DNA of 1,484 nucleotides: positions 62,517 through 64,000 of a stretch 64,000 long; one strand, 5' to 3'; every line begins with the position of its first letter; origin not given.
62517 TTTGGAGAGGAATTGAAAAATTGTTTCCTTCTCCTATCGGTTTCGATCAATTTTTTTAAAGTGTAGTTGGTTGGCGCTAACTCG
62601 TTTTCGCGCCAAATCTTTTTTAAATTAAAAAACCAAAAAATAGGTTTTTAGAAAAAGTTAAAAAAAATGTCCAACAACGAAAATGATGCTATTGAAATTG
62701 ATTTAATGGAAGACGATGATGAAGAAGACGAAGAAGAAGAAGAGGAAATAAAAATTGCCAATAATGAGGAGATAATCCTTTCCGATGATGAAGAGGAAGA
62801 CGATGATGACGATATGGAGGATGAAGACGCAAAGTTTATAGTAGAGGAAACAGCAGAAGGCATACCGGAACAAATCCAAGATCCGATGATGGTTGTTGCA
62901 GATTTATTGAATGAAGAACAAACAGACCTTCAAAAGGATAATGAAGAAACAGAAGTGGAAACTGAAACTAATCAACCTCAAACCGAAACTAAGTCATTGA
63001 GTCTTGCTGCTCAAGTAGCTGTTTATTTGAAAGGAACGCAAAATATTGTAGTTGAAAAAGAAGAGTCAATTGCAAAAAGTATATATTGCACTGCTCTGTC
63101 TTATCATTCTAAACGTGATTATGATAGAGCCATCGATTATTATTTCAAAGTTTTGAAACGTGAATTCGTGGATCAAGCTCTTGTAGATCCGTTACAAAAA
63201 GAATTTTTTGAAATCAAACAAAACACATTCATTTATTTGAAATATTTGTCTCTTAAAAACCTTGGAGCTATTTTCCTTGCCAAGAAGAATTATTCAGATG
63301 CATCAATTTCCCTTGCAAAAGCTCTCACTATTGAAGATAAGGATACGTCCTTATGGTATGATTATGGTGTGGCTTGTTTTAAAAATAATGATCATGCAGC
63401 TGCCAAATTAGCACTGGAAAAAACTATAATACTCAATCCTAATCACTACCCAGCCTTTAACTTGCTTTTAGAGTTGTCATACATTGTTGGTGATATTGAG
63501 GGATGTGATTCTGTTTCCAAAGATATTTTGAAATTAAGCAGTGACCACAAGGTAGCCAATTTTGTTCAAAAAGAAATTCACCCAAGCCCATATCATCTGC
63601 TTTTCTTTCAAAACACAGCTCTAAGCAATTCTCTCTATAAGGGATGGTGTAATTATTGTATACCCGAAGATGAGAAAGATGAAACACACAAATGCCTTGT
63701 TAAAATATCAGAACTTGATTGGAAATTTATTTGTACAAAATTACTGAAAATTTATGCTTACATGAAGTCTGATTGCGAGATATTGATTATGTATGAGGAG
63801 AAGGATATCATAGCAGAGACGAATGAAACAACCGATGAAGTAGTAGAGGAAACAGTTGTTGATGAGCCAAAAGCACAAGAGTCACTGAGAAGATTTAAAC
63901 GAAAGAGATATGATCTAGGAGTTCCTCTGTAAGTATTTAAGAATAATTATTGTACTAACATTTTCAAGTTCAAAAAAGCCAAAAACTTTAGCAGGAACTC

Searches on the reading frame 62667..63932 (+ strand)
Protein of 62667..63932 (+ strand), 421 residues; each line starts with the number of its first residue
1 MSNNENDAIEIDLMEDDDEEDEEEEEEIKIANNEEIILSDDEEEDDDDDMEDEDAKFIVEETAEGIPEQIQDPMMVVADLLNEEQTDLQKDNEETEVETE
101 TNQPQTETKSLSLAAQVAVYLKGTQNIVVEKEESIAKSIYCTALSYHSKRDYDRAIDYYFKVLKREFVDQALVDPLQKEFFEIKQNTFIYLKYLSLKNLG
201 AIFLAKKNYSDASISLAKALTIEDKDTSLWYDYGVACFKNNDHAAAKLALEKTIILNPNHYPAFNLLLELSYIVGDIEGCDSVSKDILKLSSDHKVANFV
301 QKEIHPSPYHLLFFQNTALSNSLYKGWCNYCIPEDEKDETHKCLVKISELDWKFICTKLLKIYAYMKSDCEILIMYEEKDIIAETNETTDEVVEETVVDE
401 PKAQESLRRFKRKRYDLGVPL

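Call 7: search_protein_families(library=pfam, proteins=[window:62667-63932:+], max_evalue=0.01)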
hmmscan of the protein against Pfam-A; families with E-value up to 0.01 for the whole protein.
window:62667-63932:+ (421 aa): 11 families
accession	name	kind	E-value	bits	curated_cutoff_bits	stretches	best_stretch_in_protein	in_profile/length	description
PF00515.34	TPR_1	-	1e-10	41.4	27.8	1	140-165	5-30/34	Tetratricopeptide repeat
PF07719.23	TPR_2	-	5e-10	39.2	27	1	229-260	3-34/34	Tetratricopeptide repeat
PF13181.12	TPR_8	-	9.1e-07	29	25.7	0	228-260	2-34/34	Tetratricopeptide repeat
PF13176.12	TPR_7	-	8.5e-05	22.8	27.9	0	144-163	7-26/36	Tetratricopeptide repeat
PF23914.1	TPR_CcmH_CycH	-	0.00021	21.6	42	0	199-267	56-127/158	Cytochrome c-type biogenesis protein H TPR domain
PF14559.12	TPR_19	-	0.00027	21.6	25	1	204-267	2-64/68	Tetratricopeptide repeat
PF13431.12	TPR_17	-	0.00029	21.3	24.4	0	218-246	4-32/34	Tetratricopeptide repeat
PF13428.12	TPR_14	-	0.0016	19.3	23.5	0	229-269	3-43/44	Tetratricopeptide repeat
PF13432.12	TPR_16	-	0.004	18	32.7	0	208-251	12-55/65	Tetratricopeptide repeat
PF12895.13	ANAPC3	-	0.0041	17.8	27.2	0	206-270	2-65/82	Anaphase-promoting complex, cyclosome, subunit 3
PF13424.12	TPR_12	-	0.008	16.8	30.1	0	198-252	8-70/77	Tetratricopeptide repeat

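Call 47: search_protein_families(library=ncbifam, proteins=[window:62667-63932:+], max_evalue=0.001)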
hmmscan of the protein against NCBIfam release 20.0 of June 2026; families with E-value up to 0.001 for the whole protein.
window:62667-63932:+ (421 aa): 2 families
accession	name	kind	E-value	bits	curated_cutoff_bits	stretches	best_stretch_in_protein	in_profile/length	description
NF040959.1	MamA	equivalog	2.1e-06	27.3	200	1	197-264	109-176/204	magnetosome protein MamA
TIGR02917.1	PEP_TPR_lipo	equivalog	3.8e-06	25.1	312.2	1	207-295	444-533/899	XrtA/PEP-CTERM system TPR-repeat protein PrsT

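Call 85: search_protein_families(library=pfam, proteins=[window:62667-63932:+], max_evalue=10)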
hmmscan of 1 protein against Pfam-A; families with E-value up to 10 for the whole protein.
window:62667-63932:+ (421 aa): 16 families
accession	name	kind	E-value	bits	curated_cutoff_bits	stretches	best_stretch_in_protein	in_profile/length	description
PF00515.34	TPR_1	-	1e-10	41.4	27.8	3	140-165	5-30/34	Tetratricopeptide repeat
PF07719.23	TPR_2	-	5e-10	39.2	27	3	229-260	3-34/34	Tetratricopeptide repeat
PF13181.12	TPR_8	-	9.1e-07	29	25.7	2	228-260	2-34/34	Tetratricopeptide repeat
PF13176.12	TPR_7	-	8.5e-05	22.8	27.9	1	144-163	7-26/36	Tetratricopeptide repeat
PF23914.1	TPR_CcmH_CycH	-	0.00021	21.6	42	1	199-267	56-127/158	Cytochrome c-type biogenesis protein H TPR domain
PF14559.12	TPR_19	-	0.00027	21.6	25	1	204-267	2-64/68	Tetratricopeptide repeat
PF13431.12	TPR_17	-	0.00029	21.3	24.4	1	218-246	4-32/34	Tetratricopeptide repeat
PF13428.12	TPR_14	-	0.0016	19.3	23.5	1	229-269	3-43/44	Tetratricopeptide repeat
PF13432.12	TPR_16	-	0.004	18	32.7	1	208-251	12-55/65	Tetratricopeptide repeat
PF12895.13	ANAPC3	-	0.0041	17.8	27.2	1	206-270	2-65/82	Anaphase-promoting complex, cyclosome, subunit 3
PF13424.12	TPR_12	-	0.008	16.8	30.1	0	198-252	8-70/77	Tetratricopeptide repeat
PF24575.1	TPR_Slam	-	0.012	16.4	35.2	0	140-165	51-76/104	Surface lipoprotein assembly modifier, N-terminal TPR repeats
PF07720.18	TPR_3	-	0.023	15.3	20.7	1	139-163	4-27/34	Tetratricopeptide repeat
PF25064.1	ARM_TT21_5th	-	0.14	12.9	27.8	1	237-292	11-66/117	TT21 fifth ARM repeats domain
PF25661.1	PBCV_P4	-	2.9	7.9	30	1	335-386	124-178/181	Phycodnaviridae minor capsid protein P4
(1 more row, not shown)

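Call 86: search_solved_structures(query=window:62667-63932:+, max_evalue=1)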
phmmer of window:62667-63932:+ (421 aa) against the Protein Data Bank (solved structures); distinct sequences matched with E-value up to 1: 34.
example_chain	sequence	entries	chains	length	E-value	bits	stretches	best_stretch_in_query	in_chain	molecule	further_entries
9qhb_A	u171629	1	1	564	1.5e-17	67.2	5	140-261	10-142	Engineered tetratricopeptide repeat protein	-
9qhc_A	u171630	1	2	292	1.4e-09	41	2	198-267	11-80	Engineered tetratricopeptide repeat protein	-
8bu0_A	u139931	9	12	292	1.7e-09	40.7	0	135-164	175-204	Consensus tetratricopeptide repeat protein | Crystal structure of an 8-repeat consensus TPR superhelix with Zinc. | Monomer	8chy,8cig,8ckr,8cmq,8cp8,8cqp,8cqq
3kd7_A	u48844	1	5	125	3.8e-06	29.7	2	196-263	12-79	CTPR390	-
2fo7_A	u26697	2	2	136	1.9e-05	27.4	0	134-164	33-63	SYNTHETIC CONSENSUS TPR PROTEIN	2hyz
8ch0_A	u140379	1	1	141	2e-05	27.3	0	134-164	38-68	Consensus tetratricopeptide repeat protein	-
8ump_A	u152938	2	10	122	2.8e-05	26.8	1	199-297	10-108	T33-ml35-redesigned-TPR-domain-fold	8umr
1na0_A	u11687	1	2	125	5.8e-05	25.8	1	197-263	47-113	designed protein CTPR3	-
6vl6_A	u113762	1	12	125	0.00015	24.4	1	200-264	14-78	T33_dn2A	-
5hrz_A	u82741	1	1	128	0.00033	23.3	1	200-264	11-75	TPR domain protein 1na0C3_3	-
6vfh_A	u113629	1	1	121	0.00036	23.2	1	126-164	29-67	T33_dn10A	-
9ijj_k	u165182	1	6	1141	0.00054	22.6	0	210-282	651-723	Cilia- and flagella-associated protein 70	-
6vfi_B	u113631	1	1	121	0.00075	22.1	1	126-164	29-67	O43_dn18B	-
6v8e_A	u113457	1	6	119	0.00081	22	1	126-164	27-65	Designed protein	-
2wqh_A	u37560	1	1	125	0.0011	21.5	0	136-164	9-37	CTPR3Y3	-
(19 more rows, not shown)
